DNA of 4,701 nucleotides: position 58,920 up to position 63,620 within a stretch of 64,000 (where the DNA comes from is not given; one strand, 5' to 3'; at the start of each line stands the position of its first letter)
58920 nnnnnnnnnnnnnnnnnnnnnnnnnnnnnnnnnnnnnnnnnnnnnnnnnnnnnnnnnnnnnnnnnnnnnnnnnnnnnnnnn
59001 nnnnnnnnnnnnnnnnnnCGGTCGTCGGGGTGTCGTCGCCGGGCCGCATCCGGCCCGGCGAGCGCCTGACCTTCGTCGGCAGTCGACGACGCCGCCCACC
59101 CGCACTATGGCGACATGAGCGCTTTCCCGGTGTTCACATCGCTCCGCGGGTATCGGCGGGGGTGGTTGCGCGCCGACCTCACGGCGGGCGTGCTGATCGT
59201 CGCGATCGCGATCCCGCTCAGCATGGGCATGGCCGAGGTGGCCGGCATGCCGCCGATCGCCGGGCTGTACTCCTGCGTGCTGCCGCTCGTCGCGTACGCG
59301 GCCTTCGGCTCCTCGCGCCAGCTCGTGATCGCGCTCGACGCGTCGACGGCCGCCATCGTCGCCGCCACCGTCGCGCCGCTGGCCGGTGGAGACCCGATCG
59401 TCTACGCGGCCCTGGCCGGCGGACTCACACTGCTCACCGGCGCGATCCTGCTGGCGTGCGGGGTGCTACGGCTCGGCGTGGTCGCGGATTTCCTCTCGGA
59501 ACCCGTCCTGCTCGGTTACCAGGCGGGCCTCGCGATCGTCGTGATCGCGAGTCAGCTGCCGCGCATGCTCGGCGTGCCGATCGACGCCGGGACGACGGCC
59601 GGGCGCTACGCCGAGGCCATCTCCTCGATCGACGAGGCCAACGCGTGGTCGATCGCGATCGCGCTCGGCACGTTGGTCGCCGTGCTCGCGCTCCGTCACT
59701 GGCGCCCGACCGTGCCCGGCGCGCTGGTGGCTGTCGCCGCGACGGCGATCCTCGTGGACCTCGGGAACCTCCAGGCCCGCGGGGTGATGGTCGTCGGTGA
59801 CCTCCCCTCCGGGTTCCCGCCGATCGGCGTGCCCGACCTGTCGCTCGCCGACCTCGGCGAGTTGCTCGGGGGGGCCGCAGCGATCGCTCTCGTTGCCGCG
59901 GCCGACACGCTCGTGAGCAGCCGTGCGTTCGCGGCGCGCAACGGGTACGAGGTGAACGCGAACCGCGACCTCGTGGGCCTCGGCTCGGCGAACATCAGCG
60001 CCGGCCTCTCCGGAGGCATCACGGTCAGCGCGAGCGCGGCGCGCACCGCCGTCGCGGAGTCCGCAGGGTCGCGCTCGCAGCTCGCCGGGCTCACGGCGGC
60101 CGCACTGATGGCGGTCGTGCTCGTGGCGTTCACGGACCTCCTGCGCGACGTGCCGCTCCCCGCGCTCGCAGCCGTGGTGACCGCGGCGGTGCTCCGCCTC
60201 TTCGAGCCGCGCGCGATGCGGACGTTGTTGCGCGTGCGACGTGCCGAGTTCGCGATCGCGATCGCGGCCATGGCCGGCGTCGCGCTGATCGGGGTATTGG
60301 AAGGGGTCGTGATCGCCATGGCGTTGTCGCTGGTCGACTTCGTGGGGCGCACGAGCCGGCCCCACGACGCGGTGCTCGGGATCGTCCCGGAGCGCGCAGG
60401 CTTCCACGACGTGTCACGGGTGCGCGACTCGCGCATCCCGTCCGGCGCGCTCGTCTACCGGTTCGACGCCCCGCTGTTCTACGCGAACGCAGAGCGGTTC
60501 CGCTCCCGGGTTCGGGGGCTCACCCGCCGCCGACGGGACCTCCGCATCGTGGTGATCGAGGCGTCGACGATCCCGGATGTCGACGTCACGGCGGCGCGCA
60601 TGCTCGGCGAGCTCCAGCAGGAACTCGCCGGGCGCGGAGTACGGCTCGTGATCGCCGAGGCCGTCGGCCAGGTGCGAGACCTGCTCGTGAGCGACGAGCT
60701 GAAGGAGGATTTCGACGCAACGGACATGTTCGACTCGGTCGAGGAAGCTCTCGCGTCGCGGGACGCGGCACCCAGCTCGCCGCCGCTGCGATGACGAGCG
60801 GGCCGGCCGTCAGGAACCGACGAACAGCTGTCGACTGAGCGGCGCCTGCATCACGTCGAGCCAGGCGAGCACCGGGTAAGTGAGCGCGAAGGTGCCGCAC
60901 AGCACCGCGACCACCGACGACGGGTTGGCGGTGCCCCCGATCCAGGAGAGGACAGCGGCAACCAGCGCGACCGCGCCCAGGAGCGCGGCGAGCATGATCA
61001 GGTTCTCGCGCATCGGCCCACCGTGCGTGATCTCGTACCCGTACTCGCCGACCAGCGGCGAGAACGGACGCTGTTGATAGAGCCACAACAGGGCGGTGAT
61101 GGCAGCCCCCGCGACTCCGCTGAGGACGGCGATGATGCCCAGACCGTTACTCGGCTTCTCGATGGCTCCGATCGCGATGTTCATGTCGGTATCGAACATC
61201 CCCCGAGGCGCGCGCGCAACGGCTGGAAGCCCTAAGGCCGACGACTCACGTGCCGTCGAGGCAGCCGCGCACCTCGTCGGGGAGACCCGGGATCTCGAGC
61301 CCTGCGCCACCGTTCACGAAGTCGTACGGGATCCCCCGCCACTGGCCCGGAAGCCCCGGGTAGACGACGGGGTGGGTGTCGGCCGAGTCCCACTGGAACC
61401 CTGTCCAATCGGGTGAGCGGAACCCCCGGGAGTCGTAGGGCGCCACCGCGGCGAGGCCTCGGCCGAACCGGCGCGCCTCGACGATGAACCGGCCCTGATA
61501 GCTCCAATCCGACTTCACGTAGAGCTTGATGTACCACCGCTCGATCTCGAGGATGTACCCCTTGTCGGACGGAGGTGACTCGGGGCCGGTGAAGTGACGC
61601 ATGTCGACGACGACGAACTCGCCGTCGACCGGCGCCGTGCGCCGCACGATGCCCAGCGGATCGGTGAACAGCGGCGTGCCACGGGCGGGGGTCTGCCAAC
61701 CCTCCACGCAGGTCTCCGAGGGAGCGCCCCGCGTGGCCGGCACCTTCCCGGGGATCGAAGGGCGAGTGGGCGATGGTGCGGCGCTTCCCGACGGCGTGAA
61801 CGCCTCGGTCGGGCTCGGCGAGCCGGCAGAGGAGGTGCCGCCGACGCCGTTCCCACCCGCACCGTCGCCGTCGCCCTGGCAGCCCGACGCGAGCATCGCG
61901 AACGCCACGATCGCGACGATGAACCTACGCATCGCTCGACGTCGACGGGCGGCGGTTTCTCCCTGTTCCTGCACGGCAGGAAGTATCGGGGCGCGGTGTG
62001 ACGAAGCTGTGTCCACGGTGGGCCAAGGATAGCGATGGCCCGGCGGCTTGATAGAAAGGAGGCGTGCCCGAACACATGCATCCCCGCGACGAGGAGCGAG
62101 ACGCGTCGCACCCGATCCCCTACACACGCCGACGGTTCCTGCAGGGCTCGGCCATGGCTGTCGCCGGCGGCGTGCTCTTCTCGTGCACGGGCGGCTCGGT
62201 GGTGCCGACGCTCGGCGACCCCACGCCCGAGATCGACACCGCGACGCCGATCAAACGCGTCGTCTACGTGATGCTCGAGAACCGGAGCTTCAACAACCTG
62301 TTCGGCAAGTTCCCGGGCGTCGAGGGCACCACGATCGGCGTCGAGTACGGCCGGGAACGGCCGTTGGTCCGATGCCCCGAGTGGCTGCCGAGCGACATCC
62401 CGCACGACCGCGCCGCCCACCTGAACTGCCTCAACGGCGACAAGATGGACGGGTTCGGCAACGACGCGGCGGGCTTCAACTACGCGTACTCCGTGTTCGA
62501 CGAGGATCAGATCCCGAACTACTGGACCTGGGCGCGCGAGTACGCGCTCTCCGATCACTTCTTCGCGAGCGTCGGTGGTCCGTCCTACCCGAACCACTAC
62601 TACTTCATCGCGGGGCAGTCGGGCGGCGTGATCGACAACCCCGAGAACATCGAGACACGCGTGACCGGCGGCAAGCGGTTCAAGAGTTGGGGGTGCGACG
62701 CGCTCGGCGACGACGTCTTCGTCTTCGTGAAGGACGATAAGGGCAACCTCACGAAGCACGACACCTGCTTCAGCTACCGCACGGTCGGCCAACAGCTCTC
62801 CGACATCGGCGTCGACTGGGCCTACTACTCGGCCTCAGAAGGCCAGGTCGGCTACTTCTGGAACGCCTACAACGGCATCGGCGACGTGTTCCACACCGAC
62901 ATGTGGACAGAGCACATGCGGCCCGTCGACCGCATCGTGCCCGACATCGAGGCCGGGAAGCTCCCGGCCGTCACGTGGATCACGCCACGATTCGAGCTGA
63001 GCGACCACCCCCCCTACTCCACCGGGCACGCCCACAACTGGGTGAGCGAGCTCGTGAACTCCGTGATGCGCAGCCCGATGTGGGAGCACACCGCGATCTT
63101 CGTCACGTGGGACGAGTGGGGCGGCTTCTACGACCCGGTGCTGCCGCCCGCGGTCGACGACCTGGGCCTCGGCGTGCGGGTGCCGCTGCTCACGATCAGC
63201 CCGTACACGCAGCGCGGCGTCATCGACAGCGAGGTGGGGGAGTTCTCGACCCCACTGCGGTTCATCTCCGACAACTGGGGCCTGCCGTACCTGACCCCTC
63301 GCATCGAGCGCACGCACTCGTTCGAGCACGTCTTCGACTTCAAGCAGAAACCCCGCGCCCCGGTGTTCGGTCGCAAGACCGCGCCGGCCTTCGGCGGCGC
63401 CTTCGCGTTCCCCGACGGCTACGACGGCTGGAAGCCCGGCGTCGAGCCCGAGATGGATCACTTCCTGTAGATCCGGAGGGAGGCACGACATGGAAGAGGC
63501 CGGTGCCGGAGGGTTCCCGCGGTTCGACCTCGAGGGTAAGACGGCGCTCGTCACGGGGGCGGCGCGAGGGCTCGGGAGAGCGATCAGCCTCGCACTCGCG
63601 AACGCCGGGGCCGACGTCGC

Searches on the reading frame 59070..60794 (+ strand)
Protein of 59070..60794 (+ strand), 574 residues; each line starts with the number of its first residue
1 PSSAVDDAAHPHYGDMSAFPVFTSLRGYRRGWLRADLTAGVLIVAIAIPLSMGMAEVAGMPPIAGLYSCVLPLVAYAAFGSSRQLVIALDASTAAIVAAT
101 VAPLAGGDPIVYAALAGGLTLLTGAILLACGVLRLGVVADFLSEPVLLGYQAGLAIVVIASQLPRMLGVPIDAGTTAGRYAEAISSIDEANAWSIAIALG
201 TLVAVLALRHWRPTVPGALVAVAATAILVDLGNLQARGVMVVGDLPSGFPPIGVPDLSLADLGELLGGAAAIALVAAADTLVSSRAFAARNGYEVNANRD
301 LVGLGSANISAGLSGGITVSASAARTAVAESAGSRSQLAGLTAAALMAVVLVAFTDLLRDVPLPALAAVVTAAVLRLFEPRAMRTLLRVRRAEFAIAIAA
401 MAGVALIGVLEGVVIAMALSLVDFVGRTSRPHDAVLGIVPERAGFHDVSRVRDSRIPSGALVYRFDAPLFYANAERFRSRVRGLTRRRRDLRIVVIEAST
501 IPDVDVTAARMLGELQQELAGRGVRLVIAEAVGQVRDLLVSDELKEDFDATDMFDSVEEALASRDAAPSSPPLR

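Call 69: search_protein_families(library=pfam, proteins=[window:59070-60794:+], max_evalue=0.00001)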
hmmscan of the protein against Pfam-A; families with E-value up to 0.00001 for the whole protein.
window:59070-60794:+ (574 aa): 2 families
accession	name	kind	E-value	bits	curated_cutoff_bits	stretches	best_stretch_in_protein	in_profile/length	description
PF00916.26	Sulfate_transp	-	4.1e-83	279.7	23.2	1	33-399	1-379/380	Sulfate permease family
PF01740.26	STAS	-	3.7e-15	56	22.6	1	455-560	5-106/106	STAS domain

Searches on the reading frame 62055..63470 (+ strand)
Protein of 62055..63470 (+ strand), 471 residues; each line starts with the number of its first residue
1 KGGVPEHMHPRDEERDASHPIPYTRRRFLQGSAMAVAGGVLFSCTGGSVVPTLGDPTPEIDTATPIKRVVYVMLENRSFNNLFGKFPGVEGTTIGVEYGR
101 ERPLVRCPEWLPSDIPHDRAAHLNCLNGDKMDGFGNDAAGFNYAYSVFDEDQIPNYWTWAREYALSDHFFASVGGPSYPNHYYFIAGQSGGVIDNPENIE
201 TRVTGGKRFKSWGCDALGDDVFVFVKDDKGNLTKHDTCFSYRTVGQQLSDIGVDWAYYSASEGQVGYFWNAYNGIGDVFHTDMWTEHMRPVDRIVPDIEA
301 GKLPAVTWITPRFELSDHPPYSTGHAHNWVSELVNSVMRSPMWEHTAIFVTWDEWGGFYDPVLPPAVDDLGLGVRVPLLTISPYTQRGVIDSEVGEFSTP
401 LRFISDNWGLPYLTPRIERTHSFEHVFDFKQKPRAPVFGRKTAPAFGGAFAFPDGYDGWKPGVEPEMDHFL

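Call 69: search_protein_families(library=pfam, proteins=[window:62055-63470:+], max_evalue=0.00001)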
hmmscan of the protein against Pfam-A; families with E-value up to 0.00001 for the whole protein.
window:62055-63470:+ (471 aa): 1 family
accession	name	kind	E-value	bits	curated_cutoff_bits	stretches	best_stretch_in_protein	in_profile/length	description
PF04185.19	Phosphoesterase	-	9.1e-62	209.7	23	1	66-411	1-356/356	Phosphoesterase family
